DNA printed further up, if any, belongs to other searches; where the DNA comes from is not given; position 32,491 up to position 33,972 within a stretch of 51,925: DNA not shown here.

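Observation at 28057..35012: Six tightly packed minus-strand genes (GT4 - membrane GT2 - RibBA - CrtD-like - sulfotransferase x2) abutting the proteorhodopsin/retinal module: candidate carotenoid glycosylation/sulfation pathway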

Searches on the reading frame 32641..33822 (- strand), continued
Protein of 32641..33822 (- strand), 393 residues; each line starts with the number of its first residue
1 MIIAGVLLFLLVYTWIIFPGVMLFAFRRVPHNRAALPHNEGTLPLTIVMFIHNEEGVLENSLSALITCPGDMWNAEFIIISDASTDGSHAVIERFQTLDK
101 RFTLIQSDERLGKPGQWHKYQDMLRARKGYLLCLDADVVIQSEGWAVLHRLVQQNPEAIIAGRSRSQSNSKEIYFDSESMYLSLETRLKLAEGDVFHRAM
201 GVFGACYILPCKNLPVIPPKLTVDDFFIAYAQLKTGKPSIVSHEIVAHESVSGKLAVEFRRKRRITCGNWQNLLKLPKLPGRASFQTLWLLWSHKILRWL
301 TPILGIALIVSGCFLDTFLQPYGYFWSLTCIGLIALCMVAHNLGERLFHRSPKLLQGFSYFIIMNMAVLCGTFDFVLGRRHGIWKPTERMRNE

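Call 18: find_related_loci(query=A1, collection=genome_contigs, flank=10000)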
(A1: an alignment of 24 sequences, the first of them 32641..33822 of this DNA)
Query A1 (393 aa) in genome_contigs; peptide patterns used: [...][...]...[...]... (x = any residue, [..] = any of these).
582 stretches matched a pattern; 559 encode a relative of the query (tblastn E <= 1e-3); the best 80 are kept; 80 distinct loci.
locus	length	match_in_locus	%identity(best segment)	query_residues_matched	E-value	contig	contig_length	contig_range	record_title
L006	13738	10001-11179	93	1-393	0e+0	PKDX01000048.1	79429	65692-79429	MAG: Bacteroidetes bacterium isolate Bacter5 c_000000000038, whole genome shotgun sequence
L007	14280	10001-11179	90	1-393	0e+0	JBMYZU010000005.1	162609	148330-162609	MAG: Chitinophagales bacterium isolate ME_XS_2206_bin_66 ME_XS_2206_bin_66_4, whole genome shotgun sequence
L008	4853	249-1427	87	1-393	0e+0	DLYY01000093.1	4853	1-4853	MAG TPA_asm: Bacteroidetes bacterium isolate UBA12012 contig_105595, whole genome shotgun sequence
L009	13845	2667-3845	84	1-393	0e+0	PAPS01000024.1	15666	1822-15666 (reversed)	MAG: Saprospirales bacterium isolate SP157 MHASMcontig_669411, whole genome shotgun sequence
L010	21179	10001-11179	74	1-393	0e+0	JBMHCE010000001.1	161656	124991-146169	MAG: Chitinophagales bacterium isolate STO1_bin.113 c_000000000001, whole genome shotgun sequence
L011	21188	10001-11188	33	2-389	7e-57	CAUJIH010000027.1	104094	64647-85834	MAG: Verrucomicrobiota bacterium isolate KLAP133 genome assembly, contig: KLAP133_666797, whole genome shotgun sequence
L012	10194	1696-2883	32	2-389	5e-54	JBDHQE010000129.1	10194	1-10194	MAG: Verrucomicrobiales bacterium isolate AS-MESO-3CA.15 NODE_28354_length_10194_cov_3.322131, whole genome shotgun sequ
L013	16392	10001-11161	33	8-389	1e-51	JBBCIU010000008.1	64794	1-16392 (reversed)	MAG: Verrucomicrobiales bacterium isolate MAG_CPA_07 P10A_000000031532, whole genome shotgun sequence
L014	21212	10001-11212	33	2-392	6e-51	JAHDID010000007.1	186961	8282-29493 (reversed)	MAG: Verrucomicrobia bacterium isolate MAG-85 RZ_174, whole genome shotgun sequence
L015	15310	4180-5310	33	8-389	8e-51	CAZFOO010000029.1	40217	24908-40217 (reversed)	MAG TPA_asm: uncultured Bacteroidales bacterium isolate SRP252850_co1_130 genome assembly, contig: NODE_1514_length_4021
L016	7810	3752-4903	32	1-389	3e-50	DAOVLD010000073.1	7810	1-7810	MAG TPA_asm: Bacteroidota bacterium isolate CSMAG_1436 CSMAG_1436_k141_728495_length_7810_cov_100.6067, whole genome sho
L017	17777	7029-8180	31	1-389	5e-50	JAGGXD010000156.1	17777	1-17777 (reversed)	MAG: Bacteroidales bacterium isolate AUK143 PB_MBMC_097_c_000000000072, whole genome shotgun sequence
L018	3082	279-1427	28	11-390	8e-50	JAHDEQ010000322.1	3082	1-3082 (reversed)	MAG: Saprospiraceae bacterium isolate MAG-185 RZ_81188, whole genome shotgun sequence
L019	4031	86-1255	31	8-389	1e-49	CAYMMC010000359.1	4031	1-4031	MAG TPA_asm: uncultured Akkermansia sp. isolate SRP193661_co1_126 genome assembly, contig: NODE_22983_length_4031_cov_4.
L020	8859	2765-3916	32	1-389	2e-49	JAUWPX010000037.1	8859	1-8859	MAG: Bacteroidota bacterium isolate CSMAG_2487 CSMAG_2487_k141_218087_length_8859_cov_18.6729, whole genome shotgun sequ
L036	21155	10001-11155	29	8-393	6e-46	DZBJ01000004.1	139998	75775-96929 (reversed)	MAG TPA_asm: Rikenella microfusus isolate SulCav_PC08_66_50_23 SulCav_PC08-66_25_length_139998_cov_12.778195, whole geno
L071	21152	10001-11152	30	8-389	3e-42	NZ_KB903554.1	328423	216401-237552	Lewinella cohaerens DSM 23179 A3EUDRAFT_scaffold_3.4, whole genome shotgun sequence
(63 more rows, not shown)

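Call 25: search_solved_structures(query=A1, max_evalue=0.01)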
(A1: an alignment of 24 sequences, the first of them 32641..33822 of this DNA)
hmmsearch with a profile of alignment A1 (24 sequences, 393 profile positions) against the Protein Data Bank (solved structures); distinct sequences matched with E-value up to 0.01: 44.
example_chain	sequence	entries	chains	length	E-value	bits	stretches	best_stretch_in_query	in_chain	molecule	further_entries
6yv7_A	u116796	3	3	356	3.6e-37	131.2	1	12-262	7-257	Glycosyl transferase, family 2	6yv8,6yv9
6yv7_B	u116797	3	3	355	4.1e-37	131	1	14-262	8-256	Glycosyl transferase, family 2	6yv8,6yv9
6p61_A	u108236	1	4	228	8.1e-16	60.8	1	39-164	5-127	Glycosyltransferase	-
5tze_C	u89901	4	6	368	2.1e-15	59.5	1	49-151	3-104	Glycosyl transferase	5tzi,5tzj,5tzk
5tz8_A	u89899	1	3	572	2.8e-15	59.1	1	49-151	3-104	Glycosyl transferase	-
8vh7_A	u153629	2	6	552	9.9e-15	57.3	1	41-162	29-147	Heparosan synthase B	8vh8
8viw_A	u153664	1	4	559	1e-14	57.2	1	41-162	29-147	Heparosan synthase B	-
2z87_A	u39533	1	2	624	2e-12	49.6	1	34-177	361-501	Chondroitin synthase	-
2z86_A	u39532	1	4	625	2e-12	49.6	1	34-177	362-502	Chondroitin synthase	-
5hea_A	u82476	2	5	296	9.8e-11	44.1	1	49-167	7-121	Putative glycosyltransferase (GalT1)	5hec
9nye_A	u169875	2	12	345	1.5e-10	43.5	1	39-157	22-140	Glycosyltransferase sll0501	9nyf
5ekp_C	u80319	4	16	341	2.1e-10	43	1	39-157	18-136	Uncharacterized glycosyltransferase sll0501 | Glycosyltransferase sll0501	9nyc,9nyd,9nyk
5eke_A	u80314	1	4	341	2.4e-10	42.8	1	39-157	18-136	Uncharacterized glycosyltransferase sll0501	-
6h1j_A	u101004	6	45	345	1.5e-09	40.2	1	43-167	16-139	Probable ss-1,3-N-acetylglucosaminyltransferase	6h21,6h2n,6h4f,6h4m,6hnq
3l7m_A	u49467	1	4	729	2.1e-09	39.7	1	48-159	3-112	Teichoic acid biosynthesis protein F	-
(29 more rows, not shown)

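Call 47: search_protein_families(library=ncbifam, proteins=[window:32641-33822:-], max_evalue=10)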
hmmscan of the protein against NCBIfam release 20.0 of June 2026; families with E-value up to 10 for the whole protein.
window:32641-33822:- (393 aa): 15 families
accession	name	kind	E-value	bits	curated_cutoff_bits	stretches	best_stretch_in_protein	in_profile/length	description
TIGR03937.1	PgaC_IcaA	equivalog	1.9e-12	46.9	422.3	1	11-163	12-162/407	poly-beta-1,6-N-acetyl-D-glucosamine synthase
TIGR04283.1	glyco_like_mftF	equivalog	4.2e-06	26.5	182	1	45-194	1-138/221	TIGR04283 family arsenosugar biosynthesis glycosyltransferase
NF007482.0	PRK10073.1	equivalog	2.5e-05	23.4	423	1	43-154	6-112/334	glycosyltransferase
NF045692.1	OglycostaseCruG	equivalog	0.00027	20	600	1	6-148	5-148/386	2'-O-glycosyltransferase CruG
TIGR03111.1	glyc2_xrt_Gpos1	hypoth_equivalog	0.00037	19.4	363.95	1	19-145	24-149/439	TIGR03111 family XrtG-associated glycosyltransferase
NF041875.1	EPS_EpsD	equivalog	0.00039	19.9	370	1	46-183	2-136/325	exopolysaccharide biosynthesis glycosyltransferase EpsD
NF047683.1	TeichurnBiosyTuaG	equivalog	0.00088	19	400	1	49-143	12-102/252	teichuronic acid biosynthesis protein TuaG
NF053739.1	GlytfEpsEBac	equivalog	0.0013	17.8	450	1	46-109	4-66/265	glycosyltransferase EpsE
NF047588.1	GlcsyltransPgfSStrep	equivalog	0.044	13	500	1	45-116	3-76/308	glycosyltransferase PgfS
NF038302.1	EPS_HpsE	equivalog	0.053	12.5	300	1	45-158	3-117/307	hormogonium polysaccharide biosynthesis glycosyltransferase HpsE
NF050050.1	ProtGlycPglI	equivalog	0.058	12.7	500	1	46-148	5-104/306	GalNAc(5)-diNAcBac-PP-undecaprenol beta-1,3-glucosyltransferase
NF006053.0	PRK08201.1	equivalog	0.079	11.8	441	1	35-85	134-184/458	dipeptidase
NF005914.0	PRK07907.1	subfamily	0.11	11.3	300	1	39-84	142-187/456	hypothetical protein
NF053846.1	glyco_with_XrtP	equivalog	0.15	10.7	520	1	7-108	8-103/440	XrtP-associated glycosyltransferase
TIGR02921.1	PEP_integral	hypoth_equivalog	0.79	7.8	200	1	283-375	7-98/922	TIGR02921 family PEP-CTERM protein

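Call 51: search_dna_similar(query=window:32641-33822:-, collection=plasmids, mode=protein, max_evalue=0.001, max_rows=30)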
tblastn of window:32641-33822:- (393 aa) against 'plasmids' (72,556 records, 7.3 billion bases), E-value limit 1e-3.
Records with a match: 31; places in all: 31; records where one place covers at least 80% of the query: 24.
Best place of each record, by identity: <60% 31.
By first word of the organism name: Bacillus 7; Halorussus 3; Bacteroides 2; Plesiomonas 2; Escherichia 2; Isosphaeraceae 1; Phocaeicola 1; Indioceanicola 1; Haladaptatus 1; Flammeovirgaceae 1; and 10 more.
By predicted mobility (MOB-suite, as given by PLSDB): non-mobilizable 24; conjugative 5; mobilizable 2.
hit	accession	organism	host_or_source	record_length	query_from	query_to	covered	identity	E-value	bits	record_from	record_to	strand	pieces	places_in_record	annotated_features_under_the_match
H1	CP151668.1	Isosphaeraceae bacterium EP7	-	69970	10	389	97%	26.5%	2e-15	86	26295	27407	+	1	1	glycosyltransferase family 2 protein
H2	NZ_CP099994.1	Halorussus salilacus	cell culture,Substrate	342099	9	391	97%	26.0%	3e-18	94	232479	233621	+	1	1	glycosyltransferase family 2 protein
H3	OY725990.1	Phocaeicola massiliensis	-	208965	2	389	99%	25.5%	1e-14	83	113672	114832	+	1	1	record has no annotation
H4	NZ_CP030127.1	Indioceanicola profundi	sediment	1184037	6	392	98%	25.5%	4e-18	94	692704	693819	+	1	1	none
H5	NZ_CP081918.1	Bacteroides ovatus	Homo sapiens,blood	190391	2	389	99%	24.9%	8e-12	74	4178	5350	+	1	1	glycosyltransferase family 2 protein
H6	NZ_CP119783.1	Haladaptatus sp. YSMS36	cell culture,sediment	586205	4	389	98%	24.9%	3e-13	79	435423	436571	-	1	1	glycosyltransferase family 2 protein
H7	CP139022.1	Flammeovirgaceae bacterium SG7u.111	Seagrass,tissue sample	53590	8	391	98%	24.1%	2e-18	95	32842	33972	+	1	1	glycosyltransferase family 2 protein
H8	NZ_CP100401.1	Halorussus aquaticus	cell culture,saline soil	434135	38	390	90%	26.1%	1e-10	71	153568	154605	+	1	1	glycosyltransferase family 2 protein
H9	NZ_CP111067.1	Chondrinema litorale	Seaweed,red alga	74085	6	389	98%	23.9%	3e-19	97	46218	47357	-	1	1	glycosyltransferase family 2 protein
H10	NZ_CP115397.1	Hymenobacter yonginensis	whole organism,freshwater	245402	6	389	98%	23.6%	1e-9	68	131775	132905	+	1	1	glycosyltransferase family 2 protein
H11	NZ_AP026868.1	Aureispira anguillae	Anguilla japonica,Standard,head of ...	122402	7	391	98%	23.6%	3e-12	76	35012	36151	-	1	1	glycosyltransferase family 2 protein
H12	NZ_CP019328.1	Natronorubrum daqingense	-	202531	10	393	98%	23.6%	6e-14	81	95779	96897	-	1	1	glycosyltransferase family 2 protein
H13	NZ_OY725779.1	Parabacteroides distasonis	-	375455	5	389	98%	23.1%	2e-11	74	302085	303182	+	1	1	glycosyltransferase family 2 protein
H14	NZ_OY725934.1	Bacteroides finegoldii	-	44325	8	389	97%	22.9%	6e-11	72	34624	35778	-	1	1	glycosyltransferase family 2 protein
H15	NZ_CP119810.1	Halorussus caseinilyticus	cell culture,coastal saline-alkali land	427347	39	389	89%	24.7%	1e-7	61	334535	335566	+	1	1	glycosyltransferase family 2 protein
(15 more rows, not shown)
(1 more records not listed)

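Call 58: search_protein_families(library=pfam, proteins=[L071:5526-6578:+, L071:6659-8524:+, L071:8748-9959:+, L071:12422-13054:+, L036:4753-5934:+, L036:7299-8798:+, L036:8773-9981:+, L036:12322-13344:+, L036:13354-14472:-, L071:2246-4336:+], max_evalue=0.0001)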
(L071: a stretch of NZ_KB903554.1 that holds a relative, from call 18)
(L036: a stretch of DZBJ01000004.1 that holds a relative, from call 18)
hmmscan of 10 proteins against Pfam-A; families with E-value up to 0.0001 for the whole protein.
L071:5526-6578:+ (350 aa): 2 families
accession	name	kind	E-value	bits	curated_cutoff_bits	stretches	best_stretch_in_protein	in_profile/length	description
PF13343.11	SBP_bac_6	-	2.1e-09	37.7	24.6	1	100-308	23-219/245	Bacterial extracellular solute-binding protein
PF13531.11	SBP_bac_11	-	9.4e-08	32.5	25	1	57-302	19-224/227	Bacterial extracellular solute-binding protein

L071:6659-8524:+ (621 aa): 1 family
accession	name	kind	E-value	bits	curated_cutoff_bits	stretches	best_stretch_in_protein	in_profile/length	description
PF01433.26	Peptidase_M1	-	6.4e-17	62.3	27.7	1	341-497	62-215/218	Peptidase family M1 domain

L071:8748-9959:+ (403 aa): 5 families
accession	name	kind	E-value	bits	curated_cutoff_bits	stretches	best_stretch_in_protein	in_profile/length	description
PF13692.12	Glyco_trans_1_4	-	4.4e-22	79.3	27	1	227-360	2-139/142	Glycosyl transferases group 1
PF00534.26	Glycos_transf_1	-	3.3e-08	33.7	26.4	1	229-376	18-171/172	Glycosyl transferases group 1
PF13439.12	Glyco_transf_4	-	1.4e-07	32.1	28.5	1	21-214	7-169/170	Glycosyltransferase Family 4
PF13524.12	Glyco_trans_1_2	-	2.1e-07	31.4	25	1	257-392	10-143/144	Glycosyl transferase-like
PF13579.12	Glyco_trans_4_4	-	6.3e-07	30.3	29.7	1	20-209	5-157/158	Glycosyl transferase 4-like domain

L071:12422-13054:+ (210 aa): 1 family
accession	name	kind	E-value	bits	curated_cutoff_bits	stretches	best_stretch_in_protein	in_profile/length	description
PF09359.15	VTC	-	1e-27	97.7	23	1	2-208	2-234/235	VTC domain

L036:4753-5934:+ (393 aa): 2 families
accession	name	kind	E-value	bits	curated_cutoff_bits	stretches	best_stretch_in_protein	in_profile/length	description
PF13635.12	DUF4143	-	1.6e-41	142.1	28.1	1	183-340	1-160/160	Domain of unknown function (DUF4143)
PF13173.12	AAA_14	-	9e-24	84.4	27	1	28-144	4-127/129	AAA domain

L036:7299-8798:+ (499 aa): 1 family
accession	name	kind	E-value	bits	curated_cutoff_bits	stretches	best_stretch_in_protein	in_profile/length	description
PF03739.19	LptF_LptG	-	1.3e-71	241.9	27.9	1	8-459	3-353/353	Lipopolysaccharide export system permease LptF/LptG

L036:8773-9981:+ (402 aa): 4 families
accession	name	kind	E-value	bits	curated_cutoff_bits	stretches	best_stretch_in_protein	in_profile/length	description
PF13692.12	Glyco_trans_1_4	-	1.7e-22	80.7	27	1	227-363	3-142/142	Glycosyl transferases group 1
PF13579.12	Glyco_trans_4_4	-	4.7e-08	34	29.7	1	17-197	2-143/158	Glycosyl transferase 4-like domain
PF13439.12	Glyco_transf_4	-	1.2e-07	32.3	28.5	1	17-198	3-150/170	Glycosyltransferase Family 4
PF13524.12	Glyco_trans_1_2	-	2.5e-07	31.2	25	1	259-393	13-144/144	Glycosyl transferase-like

L036:12322-13344:+ (340 aa): 2 families
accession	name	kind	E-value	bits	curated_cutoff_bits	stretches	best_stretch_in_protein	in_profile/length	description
PF00551.24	Formyl_trans_N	-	9.1e-36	123.7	26.1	1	29-204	2-179/181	Formyl transferase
PF02911.23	Formyl_trans_C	-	1.4e-22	80.2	21.1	1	232-332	1-99/100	Formyl transferase, C-terminal domain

L036:13354-14472:- (372 aa): 2 families
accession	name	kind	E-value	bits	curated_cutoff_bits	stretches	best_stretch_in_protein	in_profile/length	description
PF01832.25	Glucosaminidase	-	2.6e-39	135.1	30.2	1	49-176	3-123/123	Mannosyl-glycoprotein endo-beta-N-acetylglucosaminidase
PF01476.26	LysM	-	1e-13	51.4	20.9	2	329-371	1-42/43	LysM domain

L071:2246-4336:+ (696 aa): 3 families
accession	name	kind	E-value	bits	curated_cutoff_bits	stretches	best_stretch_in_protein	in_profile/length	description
PF07698.17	7TM-7TMR_HD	-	5.4e-27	95.4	29.4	1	275-461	3-190/190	7TM receptor with intracellular HD hydrolase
PF01966.28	HD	-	8.8e-22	78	22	1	486-630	1-115/116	HD domain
PF07697.16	7TMR-HDED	-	3.2e-14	53.9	27.6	1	51-258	8-220/224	7TM-HD extracellular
